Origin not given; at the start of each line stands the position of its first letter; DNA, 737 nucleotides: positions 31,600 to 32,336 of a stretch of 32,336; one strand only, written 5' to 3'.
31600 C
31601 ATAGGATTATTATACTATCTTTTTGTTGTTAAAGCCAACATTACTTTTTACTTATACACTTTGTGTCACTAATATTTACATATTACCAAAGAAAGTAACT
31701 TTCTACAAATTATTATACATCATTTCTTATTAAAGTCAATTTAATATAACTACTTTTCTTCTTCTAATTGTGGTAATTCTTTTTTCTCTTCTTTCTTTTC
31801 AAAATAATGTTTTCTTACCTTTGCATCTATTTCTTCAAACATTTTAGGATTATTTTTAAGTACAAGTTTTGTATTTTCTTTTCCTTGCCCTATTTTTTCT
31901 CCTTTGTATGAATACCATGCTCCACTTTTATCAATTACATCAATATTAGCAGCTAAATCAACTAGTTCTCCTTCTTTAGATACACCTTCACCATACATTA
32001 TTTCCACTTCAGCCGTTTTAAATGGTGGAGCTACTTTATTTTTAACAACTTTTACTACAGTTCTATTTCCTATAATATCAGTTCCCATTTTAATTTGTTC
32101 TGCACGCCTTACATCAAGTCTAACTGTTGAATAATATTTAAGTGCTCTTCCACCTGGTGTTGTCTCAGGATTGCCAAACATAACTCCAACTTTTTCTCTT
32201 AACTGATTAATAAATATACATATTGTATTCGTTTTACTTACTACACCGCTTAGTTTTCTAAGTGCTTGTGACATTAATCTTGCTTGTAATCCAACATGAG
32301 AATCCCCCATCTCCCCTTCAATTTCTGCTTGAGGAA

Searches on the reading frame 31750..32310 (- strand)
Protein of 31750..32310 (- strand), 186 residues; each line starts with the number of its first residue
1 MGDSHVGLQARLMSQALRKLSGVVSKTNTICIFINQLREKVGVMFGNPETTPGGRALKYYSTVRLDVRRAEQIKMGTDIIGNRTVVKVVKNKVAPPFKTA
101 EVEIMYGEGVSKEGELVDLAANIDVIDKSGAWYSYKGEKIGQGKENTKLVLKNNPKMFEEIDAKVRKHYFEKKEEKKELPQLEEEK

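Call 28: search_protein_families(library=pfam, proteins=[window:31750-32310:-], max_evalue=0.001)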
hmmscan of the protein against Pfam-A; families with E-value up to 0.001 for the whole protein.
window:31750-32310:- (186 aa): 2 families
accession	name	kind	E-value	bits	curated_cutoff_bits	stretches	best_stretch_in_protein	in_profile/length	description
PF00154.27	RecA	-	3.4e-55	187.8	27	1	1-111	152-262/262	recA bacterial DNA recombination protein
PF21096.2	RecA_C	-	9.7e-26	90.1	27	1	114-169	1-56/57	RecA C-terminal domain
